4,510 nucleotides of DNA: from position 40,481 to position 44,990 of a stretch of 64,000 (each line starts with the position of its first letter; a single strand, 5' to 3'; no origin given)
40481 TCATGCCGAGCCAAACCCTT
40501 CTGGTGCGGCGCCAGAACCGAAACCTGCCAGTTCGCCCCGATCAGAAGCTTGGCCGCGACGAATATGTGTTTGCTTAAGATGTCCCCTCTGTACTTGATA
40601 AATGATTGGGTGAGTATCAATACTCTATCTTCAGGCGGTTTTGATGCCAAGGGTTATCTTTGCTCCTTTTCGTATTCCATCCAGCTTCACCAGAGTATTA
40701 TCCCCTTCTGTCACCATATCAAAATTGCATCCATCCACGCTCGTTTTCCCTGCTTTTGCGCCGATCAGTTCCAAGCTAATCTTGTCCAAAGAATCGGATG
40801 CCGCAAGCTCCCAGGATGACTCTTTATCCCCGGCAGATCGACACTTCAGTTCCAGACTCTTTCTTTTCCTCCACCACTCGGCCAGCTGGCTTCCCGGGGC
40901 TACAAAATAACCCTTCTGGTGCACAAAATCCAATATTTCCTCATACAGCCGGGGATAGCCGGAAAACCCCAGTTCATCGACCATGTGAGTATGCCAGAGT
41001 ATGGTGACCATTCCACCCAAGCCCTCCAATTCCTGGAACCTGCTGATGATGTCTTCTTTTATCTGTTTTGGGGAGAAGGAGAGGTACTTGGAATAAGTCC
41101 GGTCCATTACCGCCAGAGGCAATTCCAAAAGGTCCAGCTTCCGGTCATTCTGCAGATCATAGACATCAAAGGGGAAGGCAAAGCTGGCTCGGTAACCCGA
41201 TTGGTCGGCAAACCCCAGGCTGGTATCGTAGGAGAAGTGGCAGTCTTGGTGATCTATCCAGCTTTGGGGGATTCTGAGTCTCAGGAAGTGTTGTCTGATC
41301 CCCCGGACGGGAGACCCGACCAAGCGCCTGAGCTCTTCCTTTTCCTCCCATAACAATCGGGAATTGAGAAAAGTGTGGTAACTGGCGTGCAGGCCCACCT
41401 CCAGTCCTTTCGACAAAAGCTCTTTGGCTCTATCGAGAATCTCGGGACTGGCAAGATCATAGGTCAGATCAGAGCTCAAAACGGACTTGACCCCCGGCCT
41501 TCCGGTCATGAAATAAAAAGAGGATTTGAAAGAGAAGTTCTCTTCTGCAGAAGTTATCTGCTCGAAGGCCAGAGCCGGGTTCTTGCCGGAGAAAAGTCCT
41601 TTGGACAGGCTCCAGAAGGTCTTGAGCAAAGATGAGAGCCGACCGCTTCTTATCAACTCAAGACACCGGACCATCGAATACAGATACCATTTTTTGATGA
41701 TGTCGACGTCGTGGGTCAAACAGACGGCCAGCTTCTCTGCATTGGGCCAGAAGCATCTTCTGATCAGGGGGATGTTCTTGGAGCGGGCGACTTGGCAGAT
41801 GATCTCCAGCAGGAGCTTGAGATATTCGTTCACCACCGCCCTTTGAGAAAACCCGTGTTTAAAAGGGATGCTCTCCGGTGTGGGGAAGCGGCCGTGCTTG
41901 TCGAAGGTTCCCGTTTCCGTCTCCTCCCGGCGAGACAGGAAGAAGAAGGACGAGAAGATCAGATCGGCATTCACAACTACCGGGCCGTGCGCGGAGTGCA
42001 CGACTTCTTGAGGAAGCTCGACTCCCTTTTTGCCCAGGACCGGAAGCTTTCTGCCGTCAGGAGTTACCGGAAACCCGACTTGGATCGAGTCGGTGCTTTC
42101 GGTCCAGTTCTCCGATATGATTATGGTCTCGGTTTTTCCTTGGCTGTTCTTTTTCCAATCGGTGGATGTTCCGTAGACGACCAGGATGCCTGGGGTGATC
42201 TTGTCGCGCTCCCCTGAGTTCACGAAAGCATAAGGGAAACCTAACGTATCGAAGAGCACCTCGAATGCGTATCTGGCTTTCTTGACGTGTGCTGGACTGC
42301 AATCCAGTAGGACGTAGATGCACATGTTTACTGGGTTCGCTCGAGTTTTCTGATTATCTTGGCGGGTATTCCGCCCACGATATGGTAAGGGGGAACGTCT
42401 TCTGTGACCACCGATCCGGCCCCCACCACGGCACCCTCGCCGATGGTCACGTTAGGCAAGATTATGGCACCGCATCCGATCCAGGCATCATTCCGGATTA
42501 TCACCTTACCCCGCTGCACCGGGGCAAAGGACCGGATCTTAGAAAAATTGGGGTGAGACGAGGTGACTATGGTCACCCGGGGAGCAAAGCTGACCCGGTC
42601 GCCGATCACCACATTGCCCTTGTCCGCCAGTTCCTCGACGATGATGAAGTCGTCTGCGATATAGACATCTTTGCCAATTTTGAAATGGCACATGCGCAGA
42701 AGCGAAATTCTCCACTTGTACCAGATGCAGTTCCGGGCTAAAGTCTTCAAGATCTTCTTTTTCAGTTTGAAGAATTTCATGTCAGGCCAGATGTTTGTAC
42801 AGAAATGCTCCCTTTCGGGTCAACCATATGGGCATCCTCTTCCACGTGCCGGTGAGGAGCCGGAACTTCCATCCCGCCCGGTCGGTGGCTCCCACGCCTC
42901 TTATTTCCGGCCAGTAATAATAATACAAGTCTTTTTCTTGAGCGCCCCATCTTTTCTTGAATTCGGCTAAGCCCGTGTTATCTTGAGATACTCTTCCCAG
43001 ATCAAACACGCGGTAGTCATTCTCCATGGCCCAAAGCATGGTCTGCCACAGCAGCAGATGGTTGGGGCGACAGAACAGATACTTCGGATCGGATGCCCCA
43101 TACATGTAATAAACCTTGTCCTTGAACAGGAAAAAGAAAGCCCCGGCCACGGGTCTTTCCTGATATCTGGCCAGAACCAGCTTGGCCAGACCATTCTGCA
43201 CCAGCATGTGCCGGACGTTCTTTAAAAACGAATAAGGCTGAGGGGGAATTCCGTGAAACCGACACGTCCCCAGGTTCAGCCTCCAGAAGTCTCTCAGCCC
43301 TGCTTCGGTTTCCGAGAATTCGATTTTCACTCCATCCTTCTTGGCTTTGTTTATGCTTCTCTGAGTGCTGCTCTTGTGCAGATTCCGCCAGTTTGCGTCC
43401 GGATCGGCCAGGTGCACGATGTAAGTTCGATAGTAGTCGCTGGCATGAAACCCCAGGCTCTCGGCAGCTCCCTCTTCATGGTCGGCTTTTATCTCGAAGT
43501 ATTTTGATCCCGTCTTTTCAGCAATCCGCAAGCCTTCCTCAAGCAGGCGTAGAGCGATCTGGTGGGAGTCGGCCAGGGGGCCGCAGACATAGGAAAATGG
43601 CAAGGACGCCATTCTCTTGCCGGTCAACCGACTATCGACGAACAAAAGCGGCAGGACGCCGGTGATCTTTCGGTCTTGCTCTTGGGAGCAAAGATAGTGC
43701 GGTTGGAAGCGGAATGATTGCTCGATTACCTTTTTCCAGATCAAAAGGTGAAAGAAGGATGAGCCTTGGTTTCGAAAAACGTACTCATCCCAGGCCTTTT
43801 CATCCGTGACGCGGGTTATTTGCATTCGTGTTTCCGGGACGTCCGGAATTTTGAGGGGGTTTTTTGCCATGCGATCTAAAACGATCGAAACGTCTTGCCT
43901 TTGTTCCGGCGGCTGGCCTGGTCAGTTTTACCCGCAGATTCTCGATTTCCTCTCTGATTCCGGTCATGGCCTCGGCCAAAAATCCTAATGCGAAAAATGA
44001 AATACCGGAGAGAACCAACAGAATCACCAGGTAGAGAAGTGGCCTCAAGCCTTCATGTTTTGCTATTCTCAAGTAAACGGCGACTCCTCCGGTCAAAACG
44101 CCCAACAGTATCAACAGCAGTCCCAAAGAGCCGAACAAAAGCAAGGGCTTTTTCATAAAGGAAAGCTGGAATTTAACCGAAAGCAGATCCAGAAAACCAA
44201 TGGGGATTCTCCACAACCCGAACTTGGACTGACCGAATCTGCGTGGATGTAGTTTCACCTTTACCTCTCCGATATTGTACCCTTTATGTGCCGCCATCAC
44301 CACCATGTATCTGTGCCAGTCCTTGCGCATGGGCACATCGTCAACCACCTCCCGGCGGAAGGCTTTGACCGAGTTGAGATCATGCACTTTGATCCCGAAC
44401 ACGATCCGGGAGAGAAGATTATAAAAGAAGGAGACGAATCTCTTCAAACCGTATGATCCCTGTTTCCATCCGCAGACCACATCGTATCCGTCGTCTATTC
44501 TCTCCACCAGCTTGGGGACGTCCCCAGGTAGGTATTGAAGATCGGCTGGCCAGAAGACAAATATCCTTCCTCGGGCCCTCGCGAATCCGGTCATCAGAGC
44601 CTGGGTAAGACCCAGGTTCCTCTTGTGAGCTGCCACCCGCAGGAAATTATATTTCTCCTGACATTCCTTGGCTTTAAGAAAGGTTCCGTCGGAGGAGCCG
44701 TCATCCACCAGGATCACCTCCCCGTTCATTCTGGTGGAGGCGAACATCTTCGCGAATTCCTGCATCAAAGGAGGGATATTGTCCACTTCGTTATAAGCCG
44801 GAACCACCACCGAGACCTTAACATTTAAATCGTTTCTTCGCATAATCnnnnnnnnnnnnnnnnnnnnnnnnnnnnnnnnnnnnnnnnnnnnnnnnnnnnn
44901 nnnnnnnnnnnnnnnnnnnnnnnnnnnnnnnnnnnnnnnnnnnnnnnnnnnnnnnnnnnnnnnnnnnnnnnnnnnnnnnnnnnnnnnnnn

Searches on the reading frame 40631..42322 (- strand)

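Call 42: search_protein_families(library=pfam, proteins=[window:40631-42322:-], max_evalue=0.00001)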
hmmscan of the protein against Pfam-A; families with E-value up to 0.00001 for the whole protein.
window:40631-42322:- (563 aa): 1 family
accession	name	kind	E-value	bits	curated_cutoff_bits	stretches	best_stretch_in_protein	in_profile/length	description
PF23019.1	DUF7033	-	1.7e-17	64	27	1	118-211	2-86/90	Family of unknown function (DUF7033)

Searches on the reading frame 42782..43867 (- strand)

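Call 70: search_protein_families(library=pfam, proteins=[window:42782-43867:-], max_evalue=0.00001)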
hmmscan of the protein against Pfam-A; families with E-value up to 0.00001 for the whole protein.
window:42782-43867:- (361 aa): 2 families
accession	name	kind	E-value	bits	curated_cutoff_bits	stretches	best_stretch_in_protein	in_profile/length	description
PF13480.13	Acetyltransf_6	-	1.4e-19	71.1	22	1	167-304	6-142/143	Acetyltransferase (GNAT) domain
PF02388.22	FemAB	-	5.4e-13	49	24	1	235-309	302-380/406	FemAB family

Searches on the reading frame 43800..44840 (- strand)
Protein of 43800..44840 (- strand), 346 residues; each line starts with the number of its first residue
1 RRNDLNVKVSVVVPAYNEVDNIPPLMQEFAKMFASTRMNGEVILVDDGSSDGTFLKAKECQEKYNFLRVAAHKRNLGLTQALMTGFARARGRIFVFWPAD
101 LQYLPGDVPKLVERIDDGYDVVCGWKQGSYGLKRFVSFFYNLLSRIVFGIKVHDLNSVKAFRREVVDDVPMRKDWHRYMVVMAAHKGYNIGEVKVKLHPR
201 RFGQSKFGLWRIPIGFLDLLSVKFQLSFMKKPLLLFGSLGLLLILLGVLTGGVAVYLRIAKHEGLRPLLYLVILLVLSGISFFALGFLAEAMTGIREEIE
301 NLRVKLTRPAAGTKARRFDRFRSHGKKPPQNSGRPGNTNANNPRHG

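Call 70: search_protein_families(library=pfam, proteins=[window:43800-44840:-], max_evalue=0.00001)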
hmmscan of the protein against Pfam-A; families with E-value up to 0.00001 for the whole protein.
window:43800-44840:- (346 aa): 1 family
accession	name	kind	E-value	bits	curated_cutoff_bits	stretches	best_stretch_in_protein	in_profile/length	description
PF00535.33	Glycos_transf_2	-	6.6e-28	98.2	23.3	1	10-130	1-119/168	Glycosyl transferase family 2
